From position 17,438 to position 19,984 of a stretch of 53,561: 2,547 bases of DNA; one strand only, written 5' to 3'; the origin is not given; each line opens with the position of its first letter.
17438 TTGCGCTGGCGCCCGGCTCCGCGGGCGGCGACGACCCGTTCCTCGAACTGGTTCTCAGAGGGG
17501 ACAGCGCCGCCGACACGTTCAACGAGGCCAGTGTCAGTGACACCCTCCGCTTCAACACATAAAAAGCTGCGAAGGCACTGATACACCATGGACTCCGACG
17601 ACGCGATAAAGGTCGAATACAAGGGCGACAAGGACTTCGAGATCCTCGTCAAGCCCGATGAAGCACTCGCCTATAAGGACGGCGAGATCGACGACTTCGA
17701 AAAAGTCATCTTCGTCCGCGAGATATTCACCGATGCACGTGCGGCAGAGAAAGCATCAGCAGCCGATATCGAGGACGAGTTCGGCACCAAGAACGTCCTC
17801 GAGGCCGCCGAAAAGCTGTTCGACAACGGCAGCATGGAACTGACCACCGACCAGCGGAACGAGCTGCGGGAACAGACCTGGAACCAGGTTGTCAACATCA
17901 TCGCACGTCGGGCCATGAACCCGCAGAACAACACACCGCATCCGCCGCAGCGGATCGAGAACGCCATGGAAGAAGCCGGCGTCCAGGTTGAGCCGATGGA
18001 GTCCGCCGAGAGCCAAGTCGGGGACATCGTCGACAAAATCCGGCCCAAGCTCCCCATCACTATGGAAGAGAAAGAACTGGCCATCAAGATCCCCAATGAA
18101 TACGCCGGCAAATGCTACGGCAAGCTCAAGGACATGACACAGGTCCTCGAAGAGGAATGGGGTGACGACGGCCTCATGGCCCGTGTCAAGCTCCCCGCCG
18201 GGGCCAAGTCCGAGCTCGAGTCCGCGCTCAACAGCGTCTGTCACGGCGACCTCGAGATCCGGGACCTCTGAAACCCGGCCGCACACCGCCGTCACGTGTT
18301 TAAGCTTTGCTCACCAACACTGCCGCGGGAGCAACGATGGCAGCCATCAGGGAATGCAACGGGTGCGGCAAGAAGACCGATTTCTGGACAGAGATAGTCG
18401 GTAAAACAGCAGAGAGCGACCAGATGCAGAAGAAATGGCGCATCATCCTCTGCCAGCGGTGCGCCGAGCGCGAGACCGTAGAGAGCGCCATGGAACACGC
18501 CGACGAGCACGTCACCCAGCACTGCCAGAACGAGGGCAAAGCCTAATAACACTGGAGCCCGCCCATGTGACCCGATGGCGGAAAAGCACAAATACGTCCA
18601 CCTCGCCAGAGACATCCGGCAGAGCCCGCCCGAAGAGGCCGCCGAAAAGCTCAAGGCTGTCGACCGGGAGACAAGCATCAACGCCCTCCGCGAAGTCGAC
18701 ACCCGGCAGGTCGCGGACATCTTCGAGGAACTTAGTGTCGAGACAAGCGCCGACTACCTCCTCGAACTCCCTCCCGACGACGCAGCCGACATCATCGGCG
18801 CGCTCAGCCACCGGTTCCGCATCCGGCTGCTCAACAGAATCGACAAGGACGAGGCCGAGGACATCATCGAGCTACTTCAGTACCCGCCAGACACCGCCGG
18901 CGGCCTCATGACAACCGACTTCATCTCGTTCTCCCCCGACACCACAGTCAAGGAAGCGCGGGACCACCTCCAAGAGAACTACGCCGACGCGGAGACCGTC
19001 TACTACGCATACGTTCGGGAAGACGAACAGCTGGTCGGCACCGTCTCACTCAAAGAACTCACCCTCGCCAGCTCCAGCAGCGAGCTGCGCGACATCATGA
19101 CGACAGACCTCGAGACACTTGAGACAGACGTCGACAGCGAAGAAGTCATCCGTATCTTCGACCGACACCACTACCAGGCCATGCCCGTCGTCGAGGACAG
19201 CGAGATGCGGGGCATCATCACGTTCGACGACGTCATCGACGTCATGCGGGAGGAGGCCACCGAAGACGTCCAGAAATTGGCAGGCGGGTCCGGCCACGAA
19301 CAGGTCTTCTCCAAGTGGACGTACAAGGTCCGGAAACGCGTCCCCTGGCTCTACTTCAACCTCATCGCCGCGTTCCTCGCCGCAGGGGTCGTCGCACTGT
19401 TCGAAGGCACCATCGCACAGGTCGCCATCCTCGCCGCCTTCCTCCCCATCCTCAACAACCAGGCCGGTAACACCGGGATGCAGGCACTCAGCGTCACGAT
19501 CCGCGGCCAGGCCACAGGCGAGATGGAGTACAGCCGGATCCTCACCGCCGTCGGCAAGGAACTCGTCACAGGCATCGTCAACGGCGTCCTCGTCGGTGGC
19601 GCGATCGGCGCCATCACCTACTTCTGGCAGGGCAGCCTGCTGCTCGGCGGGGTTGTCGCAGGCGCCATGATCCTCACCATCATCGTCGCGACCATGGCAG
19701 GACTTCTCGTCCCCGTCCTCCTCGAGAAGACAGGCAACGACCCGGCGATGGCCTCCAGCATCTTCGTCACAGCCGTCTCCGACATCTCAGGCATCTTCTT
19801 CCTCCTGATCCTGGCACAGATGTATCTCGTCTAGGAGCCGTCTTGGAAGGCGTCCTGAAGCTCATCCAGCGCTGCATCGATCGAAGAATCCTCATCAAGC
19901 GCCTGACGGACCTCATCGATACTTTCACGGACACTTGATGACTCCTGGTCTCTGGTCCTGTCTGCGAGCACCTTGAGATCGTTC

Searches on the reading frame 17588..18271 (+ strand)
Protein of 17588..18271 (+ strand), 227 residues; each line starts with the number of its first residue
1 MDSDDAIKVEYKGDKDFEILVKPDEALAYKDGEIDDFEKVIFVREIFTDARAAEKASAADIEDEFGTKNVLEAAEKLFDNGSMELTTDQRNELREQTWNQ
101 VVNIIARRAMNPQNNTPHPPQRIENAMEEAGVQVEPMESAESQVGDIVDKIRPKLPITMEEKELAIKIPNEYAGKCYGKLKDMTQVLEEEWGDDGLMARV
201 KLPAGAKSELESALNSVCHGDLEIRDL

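Call 38: search_protein_families(library=pfam, max_evalue=0.00001, proteins=[window:17588-18271:+])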
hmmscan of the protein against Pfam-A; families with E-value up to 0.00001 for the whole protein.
window:17588-18271:+ (227 aa): 3 families
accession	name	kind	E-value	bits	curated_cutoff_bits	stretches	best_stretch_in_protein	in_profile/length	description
PF09377.16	SBDS_domain_II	-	7.5e-22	77.5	27.2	1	99-159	1-61/62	SBDS protein, domain II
PF01172.24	SBDS_N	-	9.7e-19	67.5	24.6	1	6-90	2-87/88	Shwachman-Bodian-Diamond syndrome (SBDS) N-terminal domain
PF20268.4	SBDS_C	-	1.6e-10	41.2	27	1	163-224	2-66/71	SBDS protein, C-terminal domain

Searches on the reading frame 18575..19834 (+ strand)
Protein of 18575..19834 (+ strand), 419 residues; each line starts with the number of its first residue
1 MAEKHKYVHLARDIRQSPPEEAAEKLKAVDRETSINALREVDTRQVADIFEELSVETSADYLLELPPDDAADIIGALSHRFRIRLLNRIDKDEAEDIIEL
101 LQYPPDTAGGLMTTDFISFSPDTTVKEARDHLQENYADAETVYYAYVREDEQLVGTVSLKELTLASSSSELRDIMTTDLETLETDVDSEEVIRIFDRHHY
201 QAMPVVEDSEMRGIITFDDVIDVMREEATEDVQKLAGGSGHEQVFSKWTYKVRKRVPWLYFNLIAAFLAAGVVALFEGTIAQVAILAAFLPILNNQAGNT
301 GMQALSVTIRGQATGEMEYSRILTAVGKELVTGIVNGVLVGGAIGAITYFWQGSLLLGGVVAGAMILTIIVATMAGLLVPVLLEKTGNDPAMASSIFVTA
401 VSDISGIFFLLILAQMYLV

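Call 38: search_protein_families(library=pfam, max_evalue=0.00001, proteins=[window:18575-19834:+])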
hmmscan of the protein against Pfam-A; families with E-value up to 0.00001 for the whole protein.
window:18575-19834:+ (419 aa): 3 families
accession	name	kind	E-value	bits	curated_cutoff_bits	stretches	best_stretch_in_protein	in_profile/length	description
PF01769.21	MgtE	-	1.1e-28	100.4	27.6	1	290-412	1-124/125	Divalent cation transporter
PF00571.33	CBS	-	1.4e-19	70.6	24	2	172-225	2-56/57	CBS domain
PF03448.22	MgtE_N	-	1.2e-17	64.7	25.9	1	8-106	4-102/102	MgtE intracellular N domain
